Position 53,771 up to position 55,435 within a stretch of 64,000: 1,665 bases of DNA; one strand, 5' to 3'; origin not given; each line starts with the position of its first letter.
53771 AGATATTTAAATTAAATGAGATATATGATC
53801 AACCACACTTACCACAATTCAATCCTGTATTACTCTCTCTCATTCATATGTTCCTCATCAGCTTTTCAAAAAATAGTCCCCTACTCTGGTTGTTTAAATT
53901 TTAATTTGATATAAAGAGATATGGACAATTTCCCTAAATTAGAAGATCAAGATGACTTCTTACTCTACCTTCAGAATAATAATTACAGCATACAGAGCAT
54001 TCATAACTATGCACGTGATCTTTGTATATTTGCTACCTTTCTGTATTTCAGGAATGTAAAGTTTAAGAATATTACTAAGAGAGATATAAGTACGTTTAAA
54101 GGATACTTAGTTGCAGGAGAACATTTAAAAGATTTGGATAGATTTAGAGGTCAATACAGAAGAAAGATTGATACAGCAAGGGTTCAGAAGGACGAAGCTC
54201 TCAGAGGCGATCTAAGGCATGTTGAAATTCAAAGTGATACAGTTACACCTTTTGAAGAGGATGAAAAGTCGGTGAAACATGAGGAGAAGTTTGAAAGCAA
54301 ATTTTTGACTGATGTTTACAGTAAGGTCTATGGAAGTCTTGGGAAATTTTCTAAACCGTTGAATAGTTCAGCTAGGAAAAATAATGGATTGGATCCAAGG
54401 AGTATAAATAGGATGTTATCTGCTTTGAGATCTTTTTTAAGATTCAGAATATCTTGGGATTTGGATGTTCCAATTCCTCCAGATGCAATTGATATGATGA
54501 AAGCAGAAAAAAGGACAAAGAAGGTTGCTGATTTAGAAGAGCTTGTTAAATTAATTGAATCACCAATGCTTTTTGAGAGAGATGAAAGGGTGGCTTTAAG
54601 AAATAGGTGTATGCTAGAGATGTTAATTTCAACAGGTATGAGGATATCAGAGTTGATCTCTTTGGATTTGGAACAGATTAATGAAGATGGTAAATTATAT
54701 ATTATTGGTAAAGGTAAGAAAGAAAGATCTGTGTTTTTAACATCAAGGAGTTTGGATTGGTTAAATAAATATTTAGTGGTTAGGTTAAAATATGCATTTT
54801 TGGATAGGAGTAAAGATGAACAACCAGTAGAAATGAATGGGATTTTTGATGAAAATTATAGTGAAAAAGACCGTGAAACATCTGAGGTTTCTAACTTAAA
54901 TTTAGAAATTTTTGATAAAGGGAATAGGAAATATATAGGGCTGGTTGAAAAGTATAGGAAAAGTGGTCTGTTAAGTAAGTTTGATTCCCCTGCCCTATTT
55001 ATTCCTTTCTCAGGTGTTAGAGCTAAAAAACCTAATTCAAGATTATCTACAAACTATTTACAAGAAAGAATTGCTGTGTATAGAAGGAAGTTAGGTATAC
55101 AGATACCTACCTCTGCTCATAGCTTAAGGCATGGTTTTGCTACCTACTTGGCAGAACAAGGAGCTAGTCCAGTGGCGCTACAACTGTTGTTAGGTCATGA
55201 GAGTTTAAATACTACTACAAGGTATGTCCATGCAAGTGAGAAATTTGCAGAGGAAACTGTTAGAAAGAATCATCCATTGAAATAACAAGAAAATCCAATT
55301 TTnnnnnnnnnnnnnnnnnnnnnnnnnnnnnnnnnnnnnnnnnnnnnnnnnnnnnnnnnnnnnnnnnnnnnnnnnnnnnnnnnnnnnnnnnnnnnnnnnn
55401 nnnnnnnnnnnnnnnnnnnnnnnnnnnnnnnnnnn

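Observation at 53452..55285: Tyrosine recombinase with a 470-bp non-coding leader, converging on the giant ORF: possible island boundary or Xer system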

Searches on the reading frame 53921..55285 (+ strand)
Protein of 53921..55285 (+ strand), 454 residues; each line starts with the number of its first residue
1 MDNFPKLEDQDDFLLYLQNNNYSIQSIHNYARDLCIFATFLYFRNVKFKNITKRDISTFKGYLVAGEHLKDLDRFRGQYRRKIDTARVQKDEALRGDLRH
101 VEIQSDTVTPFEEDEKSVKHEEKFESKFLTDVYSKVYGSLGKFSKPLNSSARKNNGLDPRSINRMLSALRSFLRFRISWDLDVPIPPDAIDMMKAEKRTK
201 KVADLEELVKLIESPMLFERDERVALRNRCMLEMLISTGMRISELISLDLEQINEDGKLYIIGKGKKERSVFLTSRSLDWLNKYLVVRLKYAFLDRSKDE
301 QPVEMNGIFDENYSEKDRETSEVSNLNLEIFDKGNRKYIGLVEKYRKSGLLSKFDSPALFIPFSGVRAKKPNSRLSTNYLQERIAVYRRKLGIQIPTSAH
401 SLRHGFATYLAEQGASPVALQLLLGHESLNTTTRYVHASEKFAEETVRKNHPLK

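Call 7: search_protein_families(library=pfam, proteins=[window:53921-55285:+], max_evalue=0.01)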
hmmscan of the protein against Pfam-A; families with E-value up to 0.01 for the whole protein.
window:53921-55285:+ (454 aa): 3 families
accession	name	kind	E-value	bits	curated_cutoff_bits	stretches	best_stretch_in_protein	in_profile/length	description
PF00589.27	Phage_integrase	-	1e-31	110.5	27.1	1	217-440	17-170/172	Phage integrase family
PF02899.23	Phage_int_SAM_1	-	2.6e-09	37.7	22.3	2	151-177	54-80/83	Phage integrase, N-terminal SAM-like domain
PF13495.12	Phage_int_SAM_4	-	0.00013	22.7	27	1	11-64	3-54/85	Phage integrase, N-terminal SAM-like domain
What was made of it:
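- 53921..55285 (+): Xer-type tyrosine recombinase, 454 aa. It has two insertions relative to E. coli XerD, at about residues 57-151 and 286-380. Pfam PF00589 scores 110.5 bits and PF02899 scores 37.7 bits (call 7).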

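Call 8: search_protein_families(library=ncbifam, proteins=[window:53921-55285:+], max_evalue=0.01)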
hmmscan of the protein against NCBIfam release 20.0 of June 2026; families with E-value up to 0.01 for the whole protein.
window:53921-55285:+ (454 aa): 12 families
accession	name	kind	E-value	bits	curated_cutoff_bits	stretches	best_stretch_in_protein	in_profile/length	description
TIGR02225.1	recomb_XerD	equivalog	9.8e-49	166.2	329.6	2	151-298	52-197/290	site-specific tyrosine recombinase XerD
TIGR02224.1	recomb_XerC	equivalog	1.8e-47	162.2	335.15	2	152-288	56-191/295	tyrosine recombinase XerC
NF001399.0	PRK00283.1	subfamily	1.5e-44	152.4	279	2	151-287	62-196/300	tyrosine recombinase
NF040815.2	recomb_XerA_Arch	equivalog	2.9e-39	135.2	220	2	153-288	51-175/263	site-specific tyrosine recombinase/integron integrase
NF002331.0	PRK01287.1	subfamily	7.3e-29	100.8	371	2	152-286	88-224/365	site-specific tyrosine recombinase XerC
NF003462.0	PRK05084.1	equivalog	4.6e-24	84.8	267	2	226-291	195-262/360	tyrosine recombinase XerS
TIGR02249.1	integrase_gron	subfamily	9.5e-17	61.3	265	2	376-443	238-305/315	integron integrase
NF011946.0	PRK15417.1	equivalog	6e-09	35.5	435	1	389-439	266-316/337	integron integrase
NF007371.0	PRK09871.1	subfamily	1.5e-06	27.9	222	1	373-439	109-175/198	tyrosine-type DNA invertase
NF040693.1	recomb_GmtY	equivalog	3.6e-06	26.5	340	1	396-442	390-436/441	gamma-mobile-trio recombinase GmtY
NF007370.0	PRK09870.1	subfamily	4.2e-05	23.3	221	0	222-292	28-100/200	tyrosine-type DNA invertase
NF041502.1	integrase_1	equivalog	0.00056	18.8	350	1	377-445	299-367/484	site-specific integrase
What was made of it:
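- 53921..55285 (+): The best NCBIfam hits are XerD at 166 bits and XerC at 162 bits, both far below their cut-offs of ~330 (call 8).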

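Call 13: find_homologous_proteins(query=window:53921-55285:+)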
Query window:53921-55285:+ (454 aa): 4548 proteins with E <= 0.001 among 8000 candidates; the best 120 are listed.
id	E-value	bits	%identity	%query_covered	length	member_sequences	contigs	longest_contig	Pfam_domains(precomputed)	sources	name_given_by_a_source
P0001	1.5e-290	981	97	100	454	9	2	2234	PF00589.28,PF02899.24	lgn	-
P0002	4.4e-250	848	83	100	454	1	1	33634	PF00589.28,PF02899.24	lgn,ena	-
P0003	8.0e-250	847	83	100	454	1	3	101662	PF00589.28,PF02899.24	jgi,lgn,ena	-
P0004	2.2e-249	846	83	100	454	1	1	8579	PF00589.28,PF02899.24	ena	-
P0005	2.2e-249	846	83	100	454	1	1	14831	PF00589.28,PF02899.24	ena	-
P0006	3.0e-249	845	83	100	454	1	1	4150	PF00589.28,PF02899.24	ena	-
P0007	3.2e-249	845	83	100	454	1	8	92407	PF00589.28,PF02899.24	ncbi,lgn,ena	-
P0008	3.9e-249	845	83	100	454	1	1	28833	PF00589.28,PF02899.24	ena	-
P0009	4.0e-249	845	83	100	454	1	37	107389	PF00589.28,PF02899.24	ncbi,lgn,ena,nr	ncbi:MAG: tyrosine-type recombinase/integrase [Candidatus Dojkabacteria bacterium]|nr:tyrosine-type 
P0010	4.0e-249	845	83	100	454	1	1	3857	PF00589.28,PF02899.24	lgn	-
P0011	4.2e-249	845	83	100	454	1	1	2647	PF00589.28,PF02899.24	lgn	-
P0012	5.4e-249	844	83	100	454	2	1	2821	PF00589.28,PF02899.24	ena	-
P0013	5.6e-249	844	83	100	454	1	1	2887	PF00589.28,PF02899.24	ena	-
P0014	6.9e-249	844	84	99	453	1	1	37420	PF00589.28,PF02899.24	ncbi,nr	ncbi:MAG: tyrosine-type recombinase/integrase [Candidatus Dojkabacteria bacterium]|nr:tyrosine-type 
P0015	8.2e-249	844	83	100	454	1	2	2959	PF00589.28,PF02899.24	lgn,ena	-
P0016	1.1e-248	843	83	100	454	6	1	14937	PF00589.28,PF02899.24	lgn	-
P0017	1.2e-248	843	83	100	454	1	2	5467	PF00589.28,PF02899.24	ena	-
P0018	2.0e-248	843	83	100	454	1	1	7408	PF00589.28,PF02899.24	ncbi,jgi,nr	ncbi:tyrosine-type recombinase/integrase [Candidatus Dojkabacteria bacterium]|nr:tyrosine-type recom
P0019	3.3e-247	839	82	100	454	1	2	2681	PF00589.28,PF02899.24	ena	-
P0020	1.1e-246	837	83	100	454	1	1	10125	PF00589.28,PF02899.24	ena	-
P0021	3.3e-244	829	82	100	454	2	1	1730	PF13495.13,PF00589.28,PF02899.24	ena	-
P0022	1.4e-238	810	78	100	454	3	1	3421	PF00589.28,PF02899.24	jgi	jgi:site-specific recombinase XerD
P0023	1.9e-234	797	78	100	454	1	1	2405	PF00589.28,PF02899.24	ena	-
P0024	4.5e-222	756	74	100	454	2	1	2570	PF00589.28,PF02899.24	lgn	-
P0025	5.0e-221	752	73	100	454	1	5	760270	PF00589.28,PF02899.24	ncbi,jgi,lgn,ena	jgi:site-specific recombinase XerD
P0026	9.4e-221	751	74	100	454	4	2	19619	PF13495.13,PF00589.28,PF02899.24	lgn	-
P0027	2.3e-220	750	74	100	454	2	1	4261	PF13495.13,PF00589.28,PF02899.24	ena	-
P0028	4.2e-220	749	74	100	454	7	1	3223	PF00589.28,PF02899.24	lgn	-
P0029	1.0e-218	745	74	100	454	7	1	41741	PF13495.13,PF00589.28,PF02899.24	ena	-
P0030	3.0e-218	743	72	100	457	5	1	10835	PF00589.28,PF02899.24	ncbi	-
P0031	4.0e-218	743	73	100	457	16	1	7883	PF13495.13,PF00589.28,PF02899.24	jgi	jgi:site-specific recombinase XerD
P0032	1.1e-216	738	72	100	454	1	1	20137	PF00589.28,PF02899.24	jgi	jgi:integrase/recombinase XerD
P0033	1.1e-216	738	73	100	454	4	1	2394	PF00589.28,PF02899.24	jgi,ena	-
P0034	1.5e-216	737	73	100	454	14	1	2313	PF13495.13,PF00589.28,PF02899.24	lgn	-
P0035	3.1e-216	736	73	100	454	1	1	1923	PF00589.28,PF02899.24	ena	-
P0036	7.2e-216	735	72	100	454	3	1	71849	PF00589.28,PF02899.24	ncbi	-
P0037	9.2e-216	735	72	100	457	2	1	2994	PF00589.28,PF02899.24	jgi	jgi:site-specific recombinase XerD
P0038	9.5e-215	732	72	100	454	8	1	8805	PF13495.13,PF00589.28,PF02899.24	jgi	jgi:site-specific recombinase XerD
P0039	7.6e-214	729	72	100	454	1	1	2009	PF13495.13,PF00589.28,PF02899.24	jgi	jgi:integrase/recombinase XerD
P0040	7.6e-214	729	72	100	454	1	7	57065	PF13495.13,PF00589.28,PF02899.24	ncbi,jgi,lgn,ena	-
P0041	1.2e-213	728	72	100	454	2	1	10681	PF00589.28,PF02899.24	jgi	jgi:integrase/recombinase XerD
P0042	6.1e-213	726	73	100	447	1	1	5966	PF00589.28,PF02899.24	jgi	-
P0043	9.3e-213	725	72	100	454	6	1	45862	PF13495.13,PF00589.28,PF02899.24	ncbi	-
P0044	9.6e-213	725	71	100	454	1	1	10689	PF00589.28,PF02899.24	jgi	jgi:site-specific recombinase XerD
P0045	6.9e-212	722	72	100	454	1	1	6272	PF13495.13,PF00589.28,PF02899.24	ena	-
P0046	1.7e-211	721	71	100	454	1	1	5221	PF13495.13,PF00589.28,PF02899.24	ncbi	-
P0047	1.8e-211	721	71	100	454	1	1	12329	PF00589.28,PF02899.24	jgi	jgi:integrase/recombinase XerD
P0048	3.0e-211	720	71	100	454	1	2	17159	PF00589.28,PF02899.24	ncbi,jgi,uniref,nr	ncbi:MAG: Tyrosine recombinase XerC [candidate division WS6 bacterium 36_33]|uniref:Tyrosine recombi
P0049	6.2e-211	719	71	100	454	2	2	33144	PF00589.28,PF02899.24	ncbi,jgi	jgi:site-specific recombinase XerD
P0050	7.4e-211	719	70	100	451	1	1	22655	PF00589.28,PF02899.24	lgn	-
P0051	1.7e-210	718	71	100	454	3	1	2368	PF00589.28,PF02899.24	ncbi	-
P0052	4.6e-210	716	70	100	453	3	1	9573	PF00589.28,PF02899.24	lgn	-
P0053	2.0e-208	711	71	100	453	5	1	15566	PF00589.28,PF02899.24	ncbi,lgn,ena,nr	ncbi:tyrosine-type recombinase/integrase [Candidatus Microgenomates bacterium]|nr:tyrosine-type reco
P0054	1.7e-206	704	69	100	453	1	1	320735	PF00589.28,PF02899.24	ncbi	ncbi:MAG: tyrosine-type recombinase/integrase [Candidatus Dojkabacteria bacterium]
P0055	3.0e-204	697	70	100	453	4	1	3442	PF00589.28,PF02899.24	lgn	-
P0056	5.5e-203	693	69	100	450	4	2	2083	PF00589.28,PF02899.24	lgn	-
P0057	1.2e-202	692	69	100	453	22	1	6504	PF00589.28,PF02899.24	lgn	-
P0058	5.0e-202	690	69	100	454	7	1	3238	PF00589.28,PF02899.24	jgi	-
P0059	7.9e-201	686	68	100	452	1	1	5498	PF00589.28,PF02899.24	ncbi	-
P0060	1.8e-200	685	68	99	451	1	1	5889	PF00589.28,PF02899.24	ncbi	-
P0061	1.6e-199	681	68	100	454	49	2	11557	PF00589.28,PF02899.24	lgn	-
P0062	6.2e-199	679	67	100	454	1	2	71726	PF00589.28,PF02899.24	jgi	-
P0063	1.4e-197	675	68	100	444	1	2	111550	PF00589.28,PF02899.24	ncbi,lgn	-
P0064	1.8e-197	675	68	100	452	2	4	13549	PF00589.28,PF02899.24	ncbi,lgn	-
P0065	8.1e-197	673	66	100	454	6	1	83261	PF00589.28,PF02899.24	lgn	-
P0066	1.7e-195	668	69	99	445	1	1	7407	PF00589.28,PF02899.24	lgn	-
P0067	6.4e-195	666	69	99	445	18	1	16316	PF00589.28,PF02899.24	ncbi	-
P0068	1.3e-194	665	69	99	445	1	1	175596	PF00589.28,PF02899.24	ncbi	-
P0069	7.5e-194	663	66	100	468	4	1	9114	PF00589.28,PF02899.24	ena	-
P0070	1.9e-193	661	68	99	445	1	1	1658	PF00589.28,PF02899.24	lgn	-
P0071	1.4e-192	659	67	100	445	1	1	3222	PF00589.28,PF02899.24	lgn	-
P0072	8.9e-192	656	66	100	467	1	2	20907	PF00589.28,PF02899.24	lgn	-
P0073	1.3e-191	655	68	99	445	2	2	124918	PF00589.28,PF02899.24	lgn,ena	-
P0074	2.0e-191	655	67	100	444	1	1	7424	PF00589.28,PF02899.24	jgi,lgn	-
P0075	2.6e-191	654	67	100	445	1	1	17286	PF00589.28,PF02899.24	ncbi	-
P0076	8.8e-191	653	68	100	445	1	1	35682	PF00589.28,PF02899.24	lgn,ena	-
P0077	1.0e-190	652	68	99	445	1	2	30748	PF00589.28,PF02899.24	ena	-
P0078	2.0e-190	651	65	100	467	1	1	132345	PF00589.28,PF02899.24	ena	-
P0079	9.6e-190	649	67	99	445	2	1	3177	PF00589.28,PF02899.24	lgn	-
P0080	1.7e-189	648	65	100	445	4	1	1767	PF00589.28,PF02899.24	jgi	-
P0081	2.4e-189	648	67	99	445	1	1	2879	PF00589.28,PF02899.24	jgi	-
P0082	2.6e-189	648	72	90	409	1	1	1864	PF00589.28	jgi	-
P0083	1.4e-188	645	67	99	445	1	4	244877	PF00589.28,PF02899.24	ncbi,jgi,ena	jgi:site-specific recombinase XerD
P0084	3.6e-188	644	66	100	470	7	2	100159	PF00589.28,PF02899.24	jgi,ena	-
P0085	7.0e-188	643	65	99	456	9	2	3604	PF00589.28,PF02899.24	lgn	-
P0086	2.0e-187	642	65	100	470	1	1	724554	PF00589.28,PF02899.24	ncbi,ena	ncbi:MAG: tyrosine-type recombinase/integrase [Candidatus Dojkabacteria bacterium]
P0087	2.2e-187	641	66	99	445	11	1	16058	PF00589.28,PF02899.24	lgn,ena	-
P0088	2.9e-187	641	65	100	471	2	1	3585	PF00589.28,PF02899.24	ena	-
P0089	3.5e-187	641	71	90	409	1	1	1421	PF00589.28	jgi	jgi:integrase/recombinase XerD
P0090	8.1e-187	640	71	90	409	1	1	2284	PF00589.28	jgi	jgi:integrase/recombinase XerD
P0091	9.7e-187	639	65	100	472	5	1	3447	PF00589.28,PF02899.24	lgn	-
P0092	2.8e-186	638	63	100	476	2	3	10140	PF00589.28,PF02899.24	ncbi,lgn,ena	-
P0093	2.9e-186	638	64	100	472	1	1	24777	PF00589.28,PF02899.24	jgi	jgi:site-specific recombinase XerD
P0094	1.3e-185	636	66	99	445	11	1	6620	PF00589.28,PF02899.24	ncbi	-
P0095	2.7e-185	635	62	100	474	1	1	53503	PF00589.28,PF02899.24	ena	-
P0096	6.0e-185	633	64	100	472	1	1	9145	PF00589.28,PF02899.24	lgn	-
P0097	6.1e-185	633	64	100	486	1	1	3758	PF00589.28,PF02899.24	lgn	-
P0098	1.3e-184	632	70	90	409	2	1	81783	PF00589.28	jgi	-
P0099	1.5e-184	632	64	100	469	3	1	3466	PF00589.28,PF02899.24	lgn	-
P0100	4.2e-184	631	64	100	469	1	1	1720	PF00589.28,PF02899.24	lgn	-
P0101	5.3e-184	630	63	100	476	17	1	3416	PF00589.28,PF02899.24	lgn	-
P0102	1.2e-183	629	63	100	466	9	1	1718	PF00589.28,PF02899.24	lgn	-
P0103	1.3e-183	629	64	100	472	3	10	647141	PF00589.28,PF02899.24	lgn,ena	-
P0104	1.4e-183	629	65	100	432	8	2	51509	PF00589.28,PF02899.24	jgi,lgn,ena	-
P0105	5.5e-183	627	62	100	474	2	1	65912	PF00589.28,PF02899.24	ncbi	-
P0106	1.2e-182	626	63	100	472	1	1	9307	PF00589.28,PF02899.24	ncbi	-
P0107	1.4e-182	626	63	100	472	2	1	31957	PF00589.28,PF02899.24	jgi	jgi:site-specific recombinase XerD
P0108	2.9e-182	625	63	100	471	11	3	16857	PF00589.28,PF02899.24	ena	-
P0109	3.6e-182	624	63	100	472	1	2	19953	PF00589.28,PF02899.24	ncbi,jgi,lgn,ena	jgi:site-specific recombinase XerD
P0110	1.1e-181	623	63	100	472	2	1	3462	PF00589.28,PF02899.24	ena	-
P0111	1.1e-181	623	63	100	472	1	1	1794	PF00589.28,PF02899.24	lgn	-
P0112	1.4e-181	622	63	100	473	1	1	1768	PF00589.28,PF02899.24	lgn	-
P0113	2.8e-181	621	66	99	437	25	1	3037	PF00589.28,PF02899.24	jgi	jgi:integrase/recombinase XerD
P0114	2.9e-181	621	65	99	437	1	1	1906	PF00589.28,PF02899.24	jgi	-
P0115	3.9e-181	621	62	100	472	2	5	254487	PF00589.28,PF02899.24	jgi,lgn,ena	-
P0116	4.9e-181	621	65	99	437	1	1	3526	PF00589.28,PF02899.24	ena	-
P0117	5.0e-181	621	65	99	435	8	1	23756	PF00589.28,PF02899.24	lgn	-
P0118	5.7e-181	620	62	100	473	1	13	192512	PF00589.28,PF02899.24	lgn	-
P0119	6.3e-181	620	64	100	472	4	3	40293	PF00589.28,PF02899.24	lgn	-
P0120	7.7e-181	620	66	99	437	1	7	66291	PF00589.28,PF02899.24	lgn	-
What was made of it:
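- Orthologues are 60-97% identical in more than 100 protein clusters named Dojkabacteria/WS6 (call 13). The recombinase is 60-97% conserved like a core gene (call 13).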

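Call 14: find_encoding_contigs(protein=window:53921-55285:+, flank=10000)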
Protein window:53921-55285:+ (454 aa): no gene with exactly this product is on record in the collection.
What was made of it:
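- Tried and rejected: Not on record (call 14).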

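Call 16: find_related_loci(query=A1, collection=genome_contigs, flank=10000)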
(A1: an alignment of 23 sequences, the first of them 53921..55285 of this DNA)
Query A1 (454 aa) in genome_contigs; peptide patterns used: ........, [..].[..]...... (x = any residue, [..] = any of these).
96 stretches matched a pattern; 88 encode a relative of the query (tblastn E <= 1e-3); the best 80 are kept; 79 distinct loci.
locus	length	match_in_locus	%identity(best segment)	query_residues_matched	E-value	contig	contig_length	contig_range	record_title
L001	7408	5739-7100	83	1-454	0e+0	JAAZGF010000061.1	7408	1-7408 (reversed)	MAG: Candidatus Dojkabacteria bacterium isolate AS10tlH2TH_344 136769_AS10, whole genome shotgun sequence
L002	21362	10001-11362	74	1-454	0e+0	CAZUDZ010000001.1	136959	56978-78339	MAG TPA_asm: uncultured Candidatus Saccharibacteria bacterium isolate binchicken_co39_491 genome assembly, contig: NODE_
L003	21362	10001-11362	73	1-454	0e+0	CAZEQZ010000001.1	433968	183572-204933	MAG TPA_asm: uncultured Candidatus Saccharibacteria bacterium isolate SRP241326_co3_95 genome assembly, contig: NODE_5_l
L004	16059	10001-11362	73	1-454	0e+0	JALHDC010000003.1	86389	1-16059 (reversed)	MAG: bacterium isolate 1-no_shock_S1_027 scaffold_104, whole genome shotgun sequence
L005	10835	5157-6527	72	1-454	0e+0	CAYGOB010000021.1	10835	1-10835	MAG TPA_asm: uncultured Candidatus Saccharibacteria bacterium isolate ERP113451_co4_79 genome assembly, contig: NODE_399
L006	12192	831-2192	72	1-454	0e+0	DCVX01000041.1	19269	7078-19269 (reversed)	MAG TPA_asm: Candidatus Dojkabacteria bacterium UBA2177 UBA2177_contig_2356, whole genome shotgun sequence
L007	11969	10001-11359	70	1-454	0e+0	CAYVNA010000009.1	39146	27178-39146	MAG TPA_asm: uncultured Candidatus Saccharibacteria bacterium isolate SRP192927_co3_886 genome assembly, contig: NODE_18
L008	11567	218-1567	71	2-454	0e+0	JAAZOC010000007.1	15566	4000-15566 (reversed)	MAG: Candidatus Microgenomates bacterium isolate AS27yjCOA_24 10684_AS27, whole genome shotgun sequence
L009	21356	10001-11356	68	2-454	0e+0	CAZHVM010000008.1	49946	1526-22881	MAG TPA_asm: uncultured Candidatus Saccharibacteria bacterium isolate SRP192927_co3_113 genome assembly, contig: NODE_11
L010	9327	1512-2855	67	1-454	0e+0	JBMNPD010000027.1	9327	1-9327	MAG: Candidatus Dojkabacteria bacterium isolate SBF912SR1HQ0033 scaffold_25728_c1, whole genome shotgun sequence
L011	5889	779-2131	68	1-453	0e+0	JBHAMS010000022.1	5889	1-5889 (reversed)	MAG: Candidatus Dojkabacteria bacterium isolate D-36_MAG_6 D-36__53603, whole genome shotgun sequence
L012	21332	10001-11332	68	1-454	0e+0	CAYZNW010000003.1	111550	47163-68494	MAG TPA_asm: uncultured Candidatus Saccharibacteria bacterium isolate binchicken_co117_292 genome assembly, contig: NODE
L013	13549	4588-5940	68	1-453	0e+0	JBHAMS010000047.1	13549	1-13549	MAG: Candidatus Dojkabacteria bacterium isolate D-36_MAG_6 D-36__98020, whole genome shotgun sequence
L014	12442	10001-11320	69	4-454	0e+0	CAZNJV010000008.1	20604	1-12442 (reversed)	MAG TPA_asm: uncultured Candidatus Saccharibacteria bacterium isolate SRP263991_co3_616 genome assembly, contig: NODE_26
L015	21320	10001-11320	69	4-454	0e+0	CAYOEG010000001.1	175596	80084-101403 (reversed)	MAG TPA_asm: uncultured Candidatus Saccharibacteria bacterium isolate SRP294416_co1_479 genome assembly, contig: NODE_41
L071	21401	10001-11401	63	1-454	0e+0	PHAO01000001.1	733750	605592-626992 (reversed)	MAG: Candidatus Dojkabacteria bacterium HGW-Dojkabacteria-1 bjp_ig2158_scaffold_0, whole genome shotgun sequence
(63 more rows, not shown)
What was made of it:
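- On Single-recombinase Xer module (XerS/difSL, XerH/difH type): The genome-collection scan allowance was already used (call 16).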
